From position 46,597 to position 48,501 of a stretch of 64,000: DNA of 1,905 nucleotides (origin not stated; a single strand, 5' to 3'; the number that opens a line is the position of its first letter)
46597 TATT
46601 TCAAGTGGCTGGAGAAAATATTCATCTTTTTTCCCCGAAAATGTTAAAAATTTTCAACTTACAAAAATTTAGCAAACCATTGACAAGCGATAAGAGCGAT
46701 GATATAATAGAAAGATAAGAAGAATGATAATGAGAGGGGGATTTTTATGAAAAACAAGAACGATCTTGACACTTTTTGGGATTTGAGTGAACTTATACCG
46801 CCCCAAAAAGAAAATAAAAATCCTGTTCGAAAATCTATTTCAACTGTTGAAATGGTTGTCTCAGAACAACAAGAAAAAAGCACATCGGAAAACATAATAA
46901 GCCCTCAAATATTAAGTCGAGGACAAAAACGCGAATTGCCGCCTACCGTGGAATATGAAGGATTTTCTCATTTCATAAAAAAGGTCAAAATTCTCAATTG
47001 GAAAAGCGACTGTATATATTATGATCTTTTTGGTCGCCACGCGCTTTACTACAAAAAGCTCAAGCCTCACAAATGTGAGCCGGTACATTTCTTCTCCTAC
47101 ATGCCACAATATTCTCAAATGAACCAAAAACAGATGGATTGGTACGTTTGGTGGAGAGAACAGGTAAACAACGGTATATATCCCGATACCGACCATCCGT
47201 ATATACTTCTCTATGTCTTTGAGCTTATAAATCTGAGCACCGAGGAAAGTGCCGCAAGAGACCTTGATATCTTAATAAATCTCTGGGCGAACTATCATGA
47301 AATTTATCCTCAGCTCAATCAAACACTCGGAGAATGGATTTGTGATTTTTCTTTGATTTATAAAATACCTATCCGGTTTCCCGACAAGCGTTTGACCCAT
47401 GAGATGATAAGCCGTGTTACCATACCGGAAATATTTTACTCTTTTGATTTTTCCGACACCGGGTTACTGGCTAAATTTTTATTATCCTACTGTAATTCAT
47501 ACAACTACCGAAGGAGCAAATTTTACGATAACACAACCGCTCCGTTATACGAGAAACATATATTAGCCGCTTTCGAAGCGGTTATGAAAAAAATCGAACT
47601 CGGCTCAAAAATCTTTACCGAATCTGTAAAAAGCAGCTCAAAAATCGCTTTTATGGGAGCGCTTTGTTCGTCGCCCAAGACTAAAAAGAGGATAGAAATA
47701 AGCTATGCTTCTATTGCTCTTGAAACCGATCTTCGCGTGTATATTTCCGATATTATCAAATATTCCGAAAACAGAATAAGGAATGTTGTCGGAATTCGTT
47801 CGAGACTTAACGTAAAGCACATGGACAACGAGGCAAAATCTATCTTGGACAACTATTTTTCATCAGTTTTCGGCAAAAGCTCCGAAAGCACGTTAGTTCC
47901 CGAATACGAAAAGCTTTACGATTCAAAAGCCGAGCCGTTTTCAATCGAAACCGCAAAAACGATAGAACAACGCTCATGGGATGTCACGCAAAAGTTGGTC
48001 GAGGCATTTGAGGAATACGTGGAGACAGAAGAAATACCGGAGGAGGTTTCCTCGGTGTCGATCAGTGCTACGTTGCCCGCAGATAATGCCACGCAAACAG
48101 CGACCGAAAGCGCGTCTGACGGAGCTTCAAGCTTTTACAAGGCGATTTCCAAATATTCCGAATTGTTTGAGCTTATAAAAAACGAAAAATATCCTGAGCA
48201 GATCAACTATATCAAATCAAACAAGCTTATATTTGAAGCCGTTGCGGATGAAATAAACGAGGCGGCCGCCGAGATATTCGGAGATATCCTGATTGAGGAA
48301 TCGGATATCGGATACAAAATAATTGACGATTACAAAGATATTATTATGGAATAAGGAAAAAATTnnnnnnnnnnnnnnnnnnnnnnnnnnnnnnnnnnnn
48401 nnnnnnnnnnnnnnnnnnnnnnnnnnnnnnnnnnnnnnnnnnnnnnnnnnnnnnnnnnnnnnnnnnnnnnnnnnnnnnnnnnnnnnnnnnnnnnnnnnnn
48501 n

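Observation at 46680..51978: Self-contained TerB-N/TerB-C + DUF2791-type ATPase + Lhr-like DEAH helicase operon: Shango-type candidate anti-phage system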

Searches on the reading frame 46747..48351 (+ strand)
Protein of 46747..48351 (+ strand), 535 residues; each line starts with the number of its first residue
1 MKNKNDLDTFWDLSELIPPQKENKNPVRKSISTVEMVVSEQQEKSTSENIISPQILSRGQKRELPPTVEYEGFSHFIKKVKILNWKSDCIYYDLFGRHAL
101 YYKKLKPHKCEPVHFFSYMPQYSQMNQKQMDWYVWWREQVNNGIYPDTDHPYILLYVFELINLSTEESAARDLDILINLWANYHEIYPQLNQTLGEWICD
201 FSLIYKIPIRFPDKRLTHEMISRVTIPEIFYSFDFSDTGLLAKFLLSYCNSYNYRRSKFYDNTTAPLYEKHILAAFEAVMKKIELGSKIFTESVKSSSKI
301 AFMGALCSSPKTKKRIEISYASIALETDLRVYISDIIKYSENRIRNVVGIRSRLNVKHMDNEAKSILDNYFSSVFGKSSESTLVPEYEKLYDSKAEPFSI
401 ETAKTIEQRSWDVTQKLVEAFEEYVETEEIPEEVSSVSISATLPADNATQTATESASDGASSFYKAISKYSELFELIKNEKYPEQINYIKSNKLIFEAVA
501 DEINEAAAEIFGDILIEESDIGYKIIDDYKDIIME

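Call 4: search_protein_families(library=pfam, proteins=[window:46747-48351:+], max_evalue=0.01)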
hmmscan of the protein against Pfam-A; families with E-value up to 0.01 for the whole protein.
window:46747-48351:+ (535 aa): 2 families
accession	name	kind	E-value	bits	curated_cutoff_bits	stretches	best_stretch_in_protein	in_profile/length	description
PF13208.11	TerB_N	-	7.3e-19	68.8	25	1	99-207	38-137/207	TerB N-terminal domain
PF15615.11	TerB_C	-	3.3e-05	24.6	26.3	1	396-531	15-145/148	TerB-C domain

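Call 5: search_protein_families(library=padloc, proteins=[window:46747-48351:+], max_evalue=0.01)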
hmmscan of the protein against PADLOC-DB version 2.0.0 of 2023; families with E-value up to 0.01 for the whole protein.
window:46747-48351:+ (535 aa): 1 family
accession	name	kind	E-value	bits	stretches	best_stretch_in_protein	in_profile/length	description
PDLC03958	SngA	-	1.1e-40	138.8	1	95-534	83-524/528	-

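Call 6: search_protein_families(library=ncbifam, proteins=[window:46747-48351:+], max_evalue=0.01)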
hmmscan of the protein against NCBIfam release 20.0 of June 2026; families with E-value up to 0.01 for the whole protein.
window:46747-48351:+ (535 aa): 0 families

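Call 22: find_homologous_proteins(query=window:46747-48351:+, max_evalue=0.00001)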
Query window:46747-48351:+ (535 aa): 299 proteins with E <= 0.00001 among 7043 candidates; the best 120 are listed.
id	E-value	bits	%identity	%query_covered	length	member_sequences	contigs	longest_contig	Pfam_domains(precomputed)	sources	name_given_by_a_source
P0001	0.0e+0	1196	100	100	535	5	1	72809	PF13208.12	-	-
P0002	5.1e-285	964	81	100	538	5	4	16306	PF13208.12,PF15615.12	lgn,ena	-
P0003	3.5e-282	955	79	100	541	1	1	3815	PF13208.12,PF15615.12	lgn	-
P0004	6.0e-194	664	57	100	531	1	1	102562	PF13208.12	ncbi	-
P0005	3.4e-190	651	58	99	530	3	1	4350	PF13208.12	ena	-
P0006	3.9e-185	635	59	99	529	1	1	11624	PF13208.12,PF15615.12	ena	-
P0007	1.1e-183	630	54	100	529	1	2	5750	PF13208.12,PF15615.12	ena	-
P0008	2.0e-182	626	54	99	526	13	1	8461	PF13208.12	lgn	-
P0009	1.2e-181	623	55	100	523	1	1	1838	PF13208.12,PF15615.12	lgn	-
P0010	4.8e-180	618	54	99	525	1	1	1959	PF13208.12,PF15615.12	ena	-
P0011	3.3e-176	605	53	99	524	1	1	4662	PF13208.12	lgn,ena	-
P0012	4.0e-173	595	53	99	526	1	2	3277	PF13208.12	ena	-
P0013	7.3e-169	581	51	99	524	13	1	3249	PF13208.12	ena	-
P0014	4.0e-167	575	48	99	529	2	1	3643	PF13208.12,PF15615.12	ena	-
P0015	1.3e-164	567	51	100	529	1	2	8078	PF13208.12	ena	-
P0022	2.8e-138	480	45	99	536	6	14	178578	PF13208.12,PF15615.12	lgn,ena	-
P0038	2.1e-113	398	39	100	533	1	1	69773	PF13208.12,PF15615.12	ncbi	-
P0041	3.6e-106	374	37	99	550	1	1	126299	PF13208.12,PF15615.12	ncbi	-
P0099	3.3e-85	305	33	99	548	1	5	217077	PF13208.12,PF15615.12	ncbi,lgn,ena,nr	ncbi:MAG: TerB N-terminal domain-containing protein [Clostridia bacterium]|nr:TerB N-terminal domain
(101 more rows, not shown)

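Call 23: find_encoding_contigs(protein=P0001, flank=10000, max_places=3)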
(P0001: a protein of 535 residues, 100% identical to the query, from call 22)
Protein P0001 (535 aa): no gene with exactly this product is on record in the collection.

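Call 24: find_encoding_contigs(protein=P0004, flank=10000, max_places=3)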
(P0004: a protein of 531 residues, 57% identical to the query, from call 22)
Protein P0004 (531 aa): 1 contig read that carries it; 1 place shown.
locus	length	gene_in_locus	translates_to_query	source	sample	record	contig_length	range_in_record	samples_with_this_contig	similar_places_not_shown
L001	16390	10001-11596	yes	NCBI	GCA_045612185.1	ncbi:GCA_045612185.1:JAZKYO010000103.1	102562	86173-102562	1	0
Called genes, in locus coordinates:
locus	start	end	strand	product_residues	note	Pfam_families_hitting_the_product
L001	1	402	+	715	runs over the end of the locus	PF01751:Toprim, PF01131:Topoisom_bac, PF13342:Toprim_Crpt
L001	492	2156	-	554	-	PF03553:Na_H_antiporter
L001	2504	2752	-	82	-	PF12637:TSCPD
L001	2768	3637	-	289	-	-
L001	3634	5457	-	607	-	PF02518:HATPase_c (weak), PF13589:HATPase_c_3, PF00183:HSP90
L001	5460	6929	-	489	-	PF01594:AI-2E_transport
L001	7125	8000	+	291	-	PF00288:GHMP_kinases_N, PF08544:GHMP_kinases_C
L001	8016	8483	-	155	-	-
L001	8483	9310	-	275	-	PF00657:Lipase_GDSL (weak), PF13472:Lipase_GDSL_2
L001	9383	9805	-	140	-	-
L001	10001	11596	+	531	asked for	PF13208:TerB_N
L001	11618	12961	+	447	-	PF10923:BrxC_BrxD, PF13191:AAA_16 (weak)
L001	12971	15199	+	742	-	PF04851:ResIII, PF00270:DEAD, PF00271:Helicase_C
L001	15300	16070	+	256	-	PF01522:Polysacc_deac_1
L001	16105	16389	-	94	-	?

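Call 25: find_encoding_contigs(protein=P0002, flank=10000, max_places=4)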
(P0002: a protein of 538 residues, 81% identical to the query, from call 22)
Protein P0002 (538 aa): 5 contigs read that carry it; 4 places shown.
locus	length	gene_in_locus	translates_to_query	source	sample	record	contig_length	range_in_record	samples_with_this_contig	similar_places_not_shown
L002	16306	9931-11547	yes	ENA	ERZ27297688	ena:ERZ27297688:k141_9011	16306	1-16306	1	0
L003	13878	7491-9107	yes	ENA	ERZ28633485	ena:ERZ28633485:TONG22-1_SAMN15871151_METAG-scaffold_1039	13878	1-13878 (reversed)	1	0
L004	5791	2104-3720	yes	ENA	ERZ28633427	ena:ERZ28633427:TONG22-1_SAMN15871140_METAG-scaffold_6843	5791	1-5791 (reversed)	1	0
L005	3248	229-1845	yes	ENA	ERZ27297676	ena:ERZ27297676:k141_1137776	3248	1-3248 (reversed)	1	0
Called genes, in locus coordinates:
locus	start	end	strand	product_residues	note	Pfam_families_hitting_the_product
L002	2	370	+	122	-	?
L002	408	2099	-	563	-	PF03553:Na_H_antiporter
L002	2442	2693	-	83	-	PF12637:TSCPD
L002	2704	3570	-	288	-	-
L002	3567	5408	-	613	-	PF02518:HATPase_c (weak), PF13589:HATPase_c_3, PF00183:HSP90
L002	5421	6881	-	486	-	PF01594:AI-2E_transport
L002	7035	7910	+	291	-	PF00288:GHMP_kinases_N, PF08544:GHMP_kinases_C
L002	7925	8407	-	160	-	PF14270:DUF4358 (weak)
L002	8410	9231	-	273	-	PF13472:Lipase_GDSL_2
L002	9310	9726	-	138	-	-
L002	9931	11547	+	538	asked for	PF13208:TerB_N, PF15615:TerB_C (faint)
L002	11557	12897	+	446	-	PF10923:BrxC_BrxD, PF13191:AAA_16 (weak)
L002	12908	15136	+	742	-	PF00270:DEAD, PF04851:ResIII, PF00271:Helicase_C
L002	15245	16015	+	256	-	PF01522:Polysacc_deac_1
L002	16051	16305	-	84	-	?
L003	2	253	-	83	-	PF12637:TSCPD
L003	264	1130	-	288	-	-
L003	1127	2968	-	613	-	PF02518:HATPase_c (weak), PF13589:HATPase_c_3, PF00183:HSP90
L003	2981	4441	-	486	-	PF01594:AI-2E_transport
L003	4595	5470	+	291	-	PF00288:GHMP_kinases_N, PF08544:GHMP_kinases_C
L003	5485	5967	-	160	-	PF14270:DUF4358 (weak)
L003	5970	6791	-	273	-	PF13472:Lipase_GDSL_2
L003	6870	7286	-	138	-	-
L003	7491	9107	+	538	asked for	PF13208:TerB_N, PF15615:TerB_C (faint)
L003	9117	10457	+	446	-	PF10923:BrxC_BrxD, PF13191:AAA_16 (weak)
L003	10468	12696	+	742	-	PF00270:DEAD, PF04851:ResIII, PF00271:Helicase_C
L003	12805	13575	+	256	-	PF01522:Polysacc_deac_1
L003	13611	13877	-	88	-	?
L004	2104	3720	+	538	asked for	PF13208:TerB_N, PF15615:TerB_C (faint)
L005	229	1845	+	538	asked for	PF13208:TerB_N, PF15615:TerB_C (faint)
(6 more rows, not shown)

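Call 26: find_encoding_contigs(protein=P0022, flank=10000, max_places=2)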
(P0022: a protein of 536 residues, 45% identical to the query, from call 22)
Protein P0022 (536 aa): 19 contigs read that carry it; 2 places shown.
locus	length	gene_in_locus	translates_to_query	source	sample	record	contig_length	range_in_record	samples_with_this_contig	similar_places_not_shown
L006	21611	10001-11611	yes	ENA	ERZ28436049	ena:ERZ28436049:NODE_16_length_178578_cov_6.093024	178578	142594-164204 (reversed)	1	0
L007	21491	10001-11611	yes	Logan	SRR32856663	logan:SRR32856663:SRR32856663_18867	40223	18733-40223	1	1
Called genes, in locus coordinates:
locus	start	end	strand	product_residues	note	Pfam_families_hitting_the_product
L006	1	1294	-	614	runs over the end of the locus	PF02518:HATPase_c (weak), PF13589:HATPase_c_3, PF00183:HSP90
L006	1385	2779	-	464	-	PF01594:AI-2E_transport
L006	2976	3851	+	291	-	PF00288:GHMP_kinases_N, PF08544:GHMP_kinases_C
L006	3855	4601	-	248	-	PF08220:HTH_DeoR, PF08279:HTH_11 (weak), PF12802:MarR_2 (weak), PF13412:HTH_24 (weak), PF00455:DeoRC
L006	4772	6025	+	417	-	PF08240:ADH_N, PF00107:ADH_zinc_N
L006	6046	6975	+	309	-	PF00294:PfkB, PF08543:Phos_pyr_kin (weak)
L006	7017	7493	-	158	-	PF14270:DUF4358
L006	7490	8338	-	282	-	PF00657:Lipase_GDSL (weak), PF13472:Lipase_GDSL_2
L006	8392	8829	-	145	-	-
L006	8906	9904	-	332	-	PF01551:Peptidase_M23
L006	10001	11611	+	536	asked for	PF13208:TerB_N, PF15615:TerB_C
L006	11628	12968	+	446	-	PF10923:BrxC_BrxD, PF13191:AAA_16 (weak)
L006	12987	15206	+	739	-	PF00270:DEAD, PF04851:ResIII, PF00271:Helicase_C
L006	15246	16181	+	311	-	PF01209:Ubie_methyltran, PF13489:Methyltransf_23, PF08241:Methyltransf_11, PF08242:Methyltransf_12, PF13649:Methyltransf_25, PF13847:Methyltransf_31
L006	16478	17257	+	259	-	PF01522:Polysacc_deac_1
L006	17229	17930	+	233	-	PF01522:Polysacc_deac_1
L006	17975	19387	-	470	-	PF04266:ASCH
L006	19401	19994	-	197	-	-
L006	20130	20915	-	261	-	PF00588:SpoU_methylase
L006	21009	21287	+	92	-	PF12116:SpoIIID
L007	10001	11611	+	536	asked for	PF13208:TerB_N, PF15615:TerB_C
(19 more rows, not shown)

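Call 27: find_encoding_contigs(protein=P0038, flank=10000, max_places=2)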
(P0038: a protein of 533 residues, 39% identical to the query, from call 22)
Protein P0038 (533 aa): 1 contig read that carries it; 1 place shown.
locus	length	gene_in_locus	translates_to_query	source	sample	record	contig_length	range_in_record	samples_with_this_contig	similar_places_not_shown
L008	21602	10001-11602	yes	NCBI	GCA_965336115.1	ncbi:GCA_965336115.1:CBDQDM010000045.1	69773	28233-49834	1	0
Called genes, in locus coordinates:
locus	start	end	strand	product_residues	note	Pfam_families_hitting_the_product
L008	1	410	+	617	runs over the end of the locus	PF19864:Radical_SAM_N2, PF04055:Radical_SAM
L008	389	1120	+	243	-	PF10105:DUF2344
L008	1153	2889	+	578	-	PF00144:Beta-lactamase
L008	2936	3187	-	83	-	PF12637:TSCPD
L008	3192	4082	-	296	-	PF00800:PDT (weak)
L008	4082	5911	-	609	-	PF02518:HATPase_c (weak), PF13589:HATPase_c_3, PF00183:HSP90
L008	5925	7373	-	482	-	PF01594:AI-2E_transport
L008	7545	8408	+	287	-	PF00288:GHMP_kinases_N, PF08544:GHMP_kinases_C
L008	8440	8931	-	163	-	PF14270:DUF4358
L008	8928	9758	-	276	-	PF13472:Lipase_GDSL_2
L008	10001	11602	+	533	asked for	PF13208:TerB_N, PF15615:TerB_C (weak)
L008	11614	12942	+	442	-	PF10923:BrxC_BrxD, PF13191:AAA_16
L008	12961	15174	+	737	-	PF00270:DEAD, PF04851:ResIII, PF00271:Helicase_C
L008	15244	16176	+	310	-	PF03547:Mem_trans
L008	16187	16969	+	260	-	-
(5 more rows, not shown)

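Call 28: find_encoding_contigs(protein=P0041, flank=10000, max_places=2)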
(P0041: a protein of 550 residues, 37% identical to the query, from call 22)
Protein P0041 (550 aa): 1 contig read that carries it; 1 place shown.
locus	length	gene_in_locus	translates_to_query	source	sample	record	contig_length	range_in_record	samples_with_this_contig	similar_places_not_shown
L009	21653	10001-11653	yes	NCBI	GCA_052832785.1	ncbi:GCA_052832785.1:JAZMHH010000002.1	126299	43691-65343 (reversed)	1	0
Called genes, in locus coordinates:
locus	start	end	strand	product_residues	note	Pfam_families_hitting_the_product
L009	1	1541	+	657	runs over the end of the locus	PF02518:HATPase_c, PF13589:HATPase_c_3, PF01119:DNA_mis_repair, PF08676:MutL_C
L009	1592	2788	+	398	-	PF01702:TGT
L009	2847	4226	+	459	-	PF01523:PmbA_TldD_1st, PF19290:PmbA_TldD_2nd, PF19289:PmbA_TldD_3rd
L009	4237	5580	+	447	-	PF01523:PmbA_TldD_1st, PF19290:PmbA_TldD_2nd (weak), PF19289:PmbA_TldD_3rd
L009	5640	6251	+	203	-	-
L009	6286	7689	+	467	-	PF28494:GlyRS_ins_1 (weak), PF00587:tRNA-synt_2b, PF03129:HGTP_anticodon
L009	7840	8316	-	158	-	PF14270:DUF4358 (weak)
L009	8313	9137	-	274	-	PF13472:Lipase_GDSL_2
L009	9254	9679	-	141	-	-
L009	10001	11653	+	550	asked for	PF13208:TerB_N, PF15615:TerB_C (faint)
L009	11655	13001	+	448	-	PF10923:BrxC_BrxD, PF13191:AAA_16 (weak)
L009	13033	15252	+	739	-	PF04851:ResIII (weak), PF00270:DEAD, PF00271:Helicase_C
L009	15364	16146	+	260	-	PF01522:Polysacc_deac_1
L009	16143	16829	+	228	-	PF01522:Polysacc_deac_1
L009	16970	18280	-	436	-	PF06689:zf-C4_ClpX, PF13401:AAA_22 (faint), PF00493:MCM (weak), PF05496:RuvB_N (weak), PF00004:AAA, PF07724:AAA_2, PF07728:AAA_5 (weak), PF10431:ClpB_D2-small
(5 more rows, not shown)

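Call 29: find_encoding_contigs(protein=P0099, flank=10000, max_places=2)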
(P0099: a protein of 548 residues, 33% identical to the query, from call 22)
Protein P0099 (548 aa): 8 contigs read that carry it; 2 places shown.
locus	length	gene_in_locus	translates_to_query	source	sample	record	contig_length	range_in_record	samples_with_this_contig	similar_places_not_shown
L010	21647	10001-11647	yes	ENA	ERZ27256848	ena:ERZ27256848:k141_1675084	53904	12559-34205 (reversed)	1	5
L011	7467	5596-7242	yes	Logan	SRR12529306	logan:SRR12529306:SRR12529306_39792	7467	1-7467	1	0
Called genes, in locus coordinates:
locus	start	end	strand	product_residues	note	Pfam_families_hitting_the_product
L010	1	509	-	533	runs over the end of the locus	PF00149:Metallophos, PF02872:5_nucleotid_C (faint)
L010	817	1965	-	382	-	PF00389:2-Hacid_dh, PF02826:2-Hacid_dh_C, PF03446:NAD_binding_2 (weak)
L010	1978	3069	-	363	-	PF00266:Aminotran_5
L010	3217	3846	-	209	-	-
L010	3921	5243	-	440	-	PF13354:Beta-lactamase2 (weak), PF00768:Peptidase_S11, PF07943:PBP5_C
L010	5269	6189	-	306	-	PF06574:FAD_syn, PF01687:Flavokinase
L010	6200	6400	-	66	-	PF06135:IreB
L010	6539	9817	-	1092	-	-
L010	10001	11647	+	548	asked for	PF13208:TerB_N, PF15615:TerB_C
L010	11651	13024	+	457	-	PF10923:BrxC_BrxD, PF13191:AAA_16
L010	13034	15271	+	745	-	PF04851:ResIII (weak), PF00270:DEAD, PF00271:Helicase_C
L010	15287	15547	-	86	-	-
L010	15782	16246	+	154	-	PF22811:Zn_ribbon_NrdR, PF03477:ATP-cone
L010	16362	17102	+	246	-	-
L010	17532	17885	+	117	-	PF00392:GntR, PF01325:Fe_dep_repress (weak)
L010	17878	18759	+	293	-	PF00005:ABC_tran, PF13175:AAA_15 (faint), PF13304:AAA_21 (weak)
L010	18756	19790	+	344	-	-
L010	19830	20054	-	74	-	-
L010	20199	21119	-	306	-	PF01509:TruB_N, PF16198:TruB_C_2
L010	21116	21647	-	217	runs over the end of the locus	PF08242:Methyltransf_12 (faint), PF02390:Methyltransf_4, PF13649:Methyltransf_25 (faint)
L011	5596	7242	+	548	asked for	PF13208:TerB_N, PF15615:TerB_C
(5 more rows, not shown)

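Call 41: search_solved_structures(query=window:46747-48351:+, max_evalue=1)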
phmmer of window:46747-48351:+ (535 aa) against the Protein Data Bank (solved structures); distinct sequences matched with E-value up to 1: 1.
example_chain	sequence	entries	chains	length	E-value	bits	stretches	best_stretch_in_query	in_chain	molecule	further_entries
4doh_R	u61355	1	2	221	0.65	11.9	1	41-122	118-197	Interleukin-20 receptor subunit alpha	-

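Call 62: predict_structure(alignment_id=A2)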
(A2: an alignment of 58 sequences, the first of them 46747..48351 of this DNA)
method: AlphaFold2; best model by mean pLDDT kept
length: 535 residues; sequences in the alignment: 58
mean_pLDDT: 82.3   pTM: 0.61
mean pLDDT of the five models: 82.3, 81.5, 81.6, 80.7, 80.2
residues with pLDDT >= 90: 319; 70-90: 86; 50-70: 60; < 50: 70
segments of 3 or more residues with pLDDT < 50: 1-4, 33-36, 38-60, 426-456
pLDDT, mean of each block of 10 residues (from residue 1): 47 66 52 48 42 47 78 93 79 85 96 95 96 98 98 97 95 98 97 96 96 94 94 90 90 94 96 95 77 87 80 89 82 95 93 91 95 80 55 64 85 85 53 41 35 52 94 97 98 97 97 95 94 81
secondary structure, 60 per line:
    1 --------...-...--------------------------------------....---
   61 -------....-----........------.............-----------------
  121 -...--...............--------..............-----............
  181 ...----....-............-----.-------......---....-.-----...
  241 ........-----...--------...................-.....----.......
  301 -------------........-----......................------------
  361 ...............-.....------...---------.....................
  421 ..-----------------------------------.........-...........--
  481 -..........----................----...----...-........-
elements in order: H54-57 E68-71 E77-84 H91-103 H127-141 H150-163 H169-183 H188-191 H193-204 H218-223 H227-230 H238-248 H265-283 H285-289 E294-300 E314-321 H327-348 H361-375 H377-381 H400-422 H458-466 H468-478 H482-491 H496-511 E516-518 E523-525 H527-534
